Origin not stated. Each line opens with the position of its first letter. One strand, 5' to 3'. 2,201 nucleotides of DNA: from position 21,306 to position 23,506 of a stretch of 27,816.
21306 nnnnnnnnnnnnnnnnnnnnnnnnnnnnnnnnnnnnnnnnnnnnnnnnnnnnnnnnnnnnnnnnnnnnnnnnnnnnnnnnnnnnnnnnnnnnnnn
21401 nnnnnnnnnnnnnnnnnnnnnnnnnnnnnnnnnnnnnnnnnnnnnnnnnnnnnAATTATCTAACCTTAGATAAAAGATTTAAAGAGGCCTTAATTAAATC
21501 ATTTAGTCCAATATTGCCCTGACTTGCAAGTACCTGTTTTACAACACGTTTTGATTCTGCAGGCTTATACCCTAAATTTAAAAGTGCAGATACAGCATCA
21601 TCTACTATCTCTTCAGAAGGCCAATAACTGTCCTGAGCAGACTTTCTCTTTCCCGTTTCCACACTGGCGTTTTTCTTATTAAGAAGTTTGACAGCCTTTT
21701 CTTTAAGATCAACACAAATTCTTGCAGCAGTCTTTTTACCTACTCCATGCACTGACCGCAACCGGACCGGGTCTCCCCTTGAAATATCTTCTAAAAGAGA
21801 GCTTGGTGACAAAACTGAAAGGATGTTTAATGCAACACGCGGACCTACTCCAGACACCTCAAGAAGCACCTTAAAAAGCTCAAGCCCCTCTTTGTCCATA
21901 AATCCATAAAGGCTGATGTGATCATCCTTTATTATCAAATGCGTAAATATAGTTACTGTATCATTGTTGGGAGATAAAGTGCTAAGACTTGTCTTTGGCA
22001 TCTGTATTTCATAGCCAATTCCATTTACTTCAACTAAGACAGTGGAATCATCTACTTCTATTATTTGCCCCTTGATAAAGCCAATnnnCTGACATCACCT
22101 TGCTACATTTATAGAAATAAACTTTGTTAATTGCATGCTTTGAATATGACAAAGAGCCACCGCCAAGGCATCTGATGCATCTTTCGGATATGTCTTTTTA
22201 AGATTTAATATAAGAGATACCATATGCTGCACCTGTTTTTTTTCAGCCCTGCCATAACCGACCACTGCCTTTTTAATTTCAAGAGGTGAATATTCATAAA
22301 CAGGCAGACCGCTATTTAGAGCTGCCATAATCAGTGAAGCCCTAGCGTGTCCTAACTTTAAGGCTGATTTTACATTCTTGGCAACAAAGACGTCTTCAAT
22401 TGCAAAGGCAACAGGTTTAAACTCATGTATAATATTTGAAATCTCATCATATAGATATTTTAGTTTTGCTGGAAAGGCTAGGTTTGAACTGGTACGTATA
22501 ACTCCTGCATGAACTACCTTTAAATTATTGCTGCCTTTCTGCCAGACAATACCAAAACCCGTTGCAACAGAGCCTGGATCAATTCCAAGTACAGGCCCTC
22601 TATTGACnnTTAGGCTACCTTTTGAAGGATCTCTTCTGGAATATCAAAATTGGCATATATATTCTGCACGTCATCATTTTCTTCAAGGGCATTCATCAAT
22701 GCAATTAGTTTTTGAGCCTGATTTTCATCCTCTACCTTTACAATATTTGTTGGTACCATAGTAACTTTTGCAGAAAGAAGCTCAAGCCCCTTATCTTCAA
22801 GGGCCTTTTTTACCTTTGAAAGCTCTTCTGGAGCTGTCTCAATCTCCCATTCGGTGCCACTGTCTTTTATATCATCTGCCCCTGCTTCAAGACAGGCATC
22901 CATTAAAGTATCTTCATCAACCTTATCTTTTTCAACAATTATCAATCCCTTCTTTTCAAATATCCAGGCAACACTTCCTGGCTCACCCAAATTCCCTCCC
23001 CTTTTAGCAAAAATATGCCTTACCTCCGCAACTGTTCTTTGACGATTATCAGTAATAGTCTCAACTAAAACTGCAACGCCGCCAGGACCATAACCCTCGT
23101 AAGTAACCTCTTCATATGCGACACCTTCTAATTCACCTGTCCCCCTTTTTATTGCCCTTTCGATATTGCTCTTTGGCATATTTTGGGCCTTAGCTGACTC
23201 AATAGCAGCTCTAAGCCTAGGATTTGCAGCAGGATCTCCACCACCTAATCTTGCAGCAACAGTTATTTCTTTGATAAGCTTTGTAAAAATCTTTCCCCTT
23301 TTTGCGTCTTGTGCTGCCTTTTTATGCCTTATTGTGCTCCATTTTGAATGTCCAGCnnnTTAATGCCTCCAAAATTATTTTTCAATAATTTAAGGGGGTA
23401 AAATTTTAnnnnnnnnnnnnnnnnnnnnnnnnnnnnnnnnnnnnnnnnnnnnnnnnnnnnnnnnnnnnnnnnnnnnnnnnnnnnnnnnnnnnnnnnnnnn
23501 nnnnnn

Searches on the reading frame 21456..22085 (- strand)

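Call 87: search_protein_families(library=pfam, proteins=[window:21456-22085:-], max_evalue=0.0001)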
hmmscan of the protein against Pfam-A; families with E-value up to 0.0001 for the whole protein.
window:21456-22085:- (209 aa): 3 families
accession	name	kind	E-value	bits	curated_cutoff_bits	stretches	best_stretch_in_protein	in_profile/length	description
PF01330.27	RuvA_N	-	3.8e-21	75.4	23.6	1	1-61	2-61/61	RuvA N terminal domain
PF14520.12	HHH_5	-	8.6e-16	58.6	27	1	71-129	1-57/57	Helix-hairpin-helix domain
PF07499.19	RuvA_C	-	9.1e-13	48.9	24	1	161-206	3-47/47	RuvA, C-terminal domain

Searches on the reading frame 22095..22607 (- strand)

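Call 87: search_protein_families(library=pfam, proteins=[window:22095-22607:-], max_evalue=0.0001)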
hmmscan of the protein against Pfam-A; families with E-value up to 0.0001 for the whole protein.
window:22095-22607:- (170 aa): 1 family
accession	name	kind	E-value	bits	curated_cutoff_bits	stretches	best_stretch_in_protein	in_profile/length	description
PF02075.23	RuvC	-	2e-51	174.2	22.2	1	6-154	1-148/148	Crossover junction endodeoxyribonuclease RuvC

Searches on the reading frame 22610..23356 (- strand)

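Call 87: search_protein_families(library=pfam, proteins=[window:22610-23356:-], max_evalue=0.0001)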
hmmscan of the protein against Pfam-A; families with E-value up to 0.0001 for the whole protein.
window:22610-23356:- (248 aa): 2 families
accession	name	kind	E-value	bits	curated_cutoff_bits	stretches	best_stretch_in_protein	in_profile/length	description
PF01709.26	Transcrip_reg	-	2.9e-63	212.8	27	1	81-237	1-160/160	TACO1/YebC second and third domain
PF20772.2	TACO1_YebC_N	-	1.9e-37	128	36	1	4-75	1-73/73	TACO1/YebC protein N-terminal domain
